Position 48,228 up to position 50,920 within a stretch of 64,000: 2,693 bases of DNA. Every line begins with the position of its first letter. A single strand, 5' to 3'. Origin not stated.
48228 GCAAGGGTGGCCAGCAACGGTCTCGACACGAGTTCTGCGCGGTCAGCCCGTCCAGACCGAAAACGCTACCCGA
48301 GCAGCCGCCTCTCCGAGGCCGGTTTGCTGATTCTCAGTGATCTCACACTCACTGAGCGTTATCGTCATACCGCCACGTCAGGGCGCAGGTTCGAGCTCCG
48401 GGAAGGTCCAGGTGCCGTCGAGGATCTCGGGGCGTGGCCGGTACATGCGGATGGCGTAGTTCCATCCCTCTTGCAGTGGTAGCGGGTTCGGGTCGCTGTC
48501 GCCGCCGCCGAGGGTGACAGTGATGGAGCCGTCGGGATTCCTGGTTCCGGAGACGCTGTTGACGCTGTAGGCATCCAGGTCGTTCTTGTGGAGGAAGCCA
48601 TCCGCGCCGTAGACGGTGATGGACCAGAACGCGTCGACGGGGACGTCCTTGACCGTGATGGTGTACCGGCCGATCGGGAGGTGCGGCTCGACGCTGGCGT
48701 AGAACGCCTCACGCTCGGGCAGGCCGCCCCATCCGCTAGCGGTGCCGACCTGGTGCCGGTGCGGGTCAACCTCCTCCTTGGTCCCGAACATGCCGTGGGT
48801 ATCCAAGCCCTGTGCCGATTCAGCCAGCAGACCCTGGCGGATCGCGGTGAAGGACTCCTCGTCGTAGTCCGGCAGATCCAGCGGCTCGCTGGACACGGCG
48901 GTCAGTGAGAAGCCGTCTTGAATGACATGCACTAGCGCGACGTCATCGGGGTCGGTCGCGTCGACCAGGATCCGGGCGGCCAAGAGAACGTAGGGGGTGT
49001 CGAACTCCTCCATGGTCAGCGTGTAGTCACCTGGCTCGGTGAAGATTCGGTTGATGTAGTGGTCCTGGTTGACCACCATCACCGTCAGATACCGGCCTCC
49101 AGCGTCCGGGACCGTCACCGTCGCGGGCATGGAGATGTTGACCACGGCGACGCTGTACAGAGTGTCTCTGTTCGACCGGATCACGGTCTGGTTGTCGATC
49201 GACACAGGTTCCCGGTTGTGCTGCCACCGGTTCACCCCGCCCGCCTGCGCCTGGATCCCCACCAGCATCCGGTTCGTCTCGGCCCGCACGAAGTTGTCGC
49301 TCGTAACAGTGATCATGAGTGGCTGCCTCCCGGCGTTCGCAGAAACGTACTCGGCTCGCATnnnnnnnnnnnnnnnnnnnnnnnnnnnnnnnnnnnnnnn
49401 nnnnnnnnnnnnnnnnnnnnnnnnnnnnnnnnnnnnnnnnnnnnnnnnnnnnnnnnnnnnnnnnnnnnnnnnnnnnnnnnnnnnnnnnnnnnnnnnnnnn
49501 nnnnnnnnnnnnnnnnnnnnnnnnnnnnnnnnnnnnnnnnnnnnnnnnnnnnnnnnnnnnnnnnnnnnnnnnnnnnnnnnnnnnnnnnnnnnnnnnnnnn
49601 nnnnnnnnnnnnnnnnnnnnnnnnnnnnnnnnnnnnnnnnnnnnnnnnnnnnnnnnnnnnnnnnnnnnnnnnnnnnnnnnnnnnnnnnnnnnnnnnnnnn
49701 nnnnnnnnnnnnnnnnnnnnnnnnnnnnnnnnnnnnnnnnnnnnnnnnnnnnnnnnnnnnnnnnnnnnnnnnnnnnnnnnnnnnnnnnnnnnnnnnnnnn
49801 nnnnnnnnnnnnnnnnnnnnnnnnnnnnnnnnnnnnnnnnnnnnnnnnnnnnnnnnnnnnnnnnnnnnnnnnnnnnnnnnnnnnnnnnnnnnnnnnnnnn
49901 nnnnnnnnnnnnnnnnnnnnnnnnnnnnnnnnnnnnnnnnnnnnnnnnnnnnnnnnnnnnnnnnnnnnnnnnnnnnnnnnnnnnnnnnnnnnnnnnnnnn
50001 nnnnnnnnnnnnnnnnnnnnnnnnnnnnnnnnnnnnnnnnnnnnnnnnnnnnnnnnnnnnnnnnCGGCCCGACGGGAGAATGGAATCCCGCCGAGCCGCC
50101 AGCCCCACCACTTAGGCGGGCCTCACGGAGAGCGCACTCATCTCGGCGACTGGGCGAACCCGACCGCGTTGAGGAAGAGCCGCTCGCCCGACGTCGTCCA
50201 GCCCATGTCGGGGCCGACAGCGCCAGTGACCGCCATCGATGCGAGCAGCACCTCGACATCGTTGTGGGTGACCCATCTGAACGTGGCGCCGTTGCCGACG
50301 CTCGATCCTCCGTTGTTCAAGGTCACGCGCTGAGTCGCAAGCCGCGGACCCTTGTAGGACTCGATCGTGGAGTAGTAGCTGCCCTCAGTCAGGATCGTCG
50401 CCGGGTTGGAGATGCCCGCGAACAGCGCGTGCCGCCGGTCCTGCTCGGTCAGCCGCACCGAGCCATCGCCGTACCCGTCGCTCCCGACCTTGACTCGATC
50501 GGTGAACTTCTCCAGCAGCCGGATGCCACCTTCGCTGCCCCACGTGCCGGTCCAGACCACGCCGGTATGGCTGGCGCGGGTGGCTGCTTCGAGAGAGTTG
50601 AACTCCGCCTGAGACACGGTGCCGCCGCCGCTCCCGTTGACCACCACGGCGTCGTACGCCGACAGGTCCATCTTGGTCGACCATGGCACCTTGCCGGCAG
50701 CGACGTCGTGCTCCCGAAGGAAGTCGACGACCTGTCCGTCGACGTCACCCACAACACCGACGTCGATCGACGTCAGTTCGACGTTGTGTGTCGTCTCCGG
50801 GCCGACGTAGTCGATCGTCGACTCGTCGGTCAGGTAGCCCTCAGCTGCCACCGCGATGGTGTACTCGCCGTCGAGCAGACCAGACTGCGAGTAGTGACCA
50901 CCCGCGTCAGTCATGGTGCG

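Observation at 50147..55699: Five tandem, diverged supermodules of about 1.1 kb inside one ORF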

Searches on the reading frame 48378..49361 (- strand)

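Call 17: search_protein_families(library=pfam, proteins=[window:48378-49361:-], max_evalue=0.001)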
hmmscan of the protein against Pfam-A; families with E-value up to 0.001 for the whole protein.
window:48378-49361:- (327 aa): 2 families
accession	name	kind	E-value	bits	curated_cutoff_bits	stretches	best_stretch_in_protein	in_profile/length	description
PF06742.16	DUF1214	-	7.6e-16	59.1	25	1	232-310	21-111/112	Protein of unknown function (DUF1214)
PF06863.17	DUF1254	-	1.4e-11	45.2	22.2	1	43-154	1-132/133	Protein of unknown function (DUF1254)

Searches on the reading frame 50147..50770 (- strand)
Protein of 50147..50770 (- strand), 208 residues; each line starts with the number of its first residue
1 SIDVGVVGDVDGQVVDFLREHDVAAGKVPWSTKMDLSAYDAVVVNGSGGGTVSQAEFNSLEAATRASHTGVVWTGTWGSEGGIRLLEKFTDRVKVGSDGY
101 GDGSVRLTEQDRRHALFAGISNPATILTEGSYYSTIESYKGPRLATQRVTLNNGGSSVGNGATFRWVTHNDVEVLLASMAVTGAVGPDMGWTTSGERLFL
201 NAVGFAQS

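Call 10: search_protein_families(library=pfam, proteins=[window:50147-50770:-], max_evalue=10)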
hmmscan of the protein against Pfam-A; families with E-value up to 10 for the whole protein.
window:50147-50770:- (208 aa): 2 families
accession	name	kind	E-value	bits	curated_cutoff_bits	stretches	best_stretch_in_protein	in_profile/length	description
PF17763.6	Asparaginase_C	-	0.13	12.7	34.6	1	38-71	23-55/114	Glutaminase/Asparaginase C-terminal domain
PF06946.16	Phage_holin_5_1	-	0.19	12.6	22.4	1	66-95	58-87/93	Bacteriophage A118-like holin, Hol118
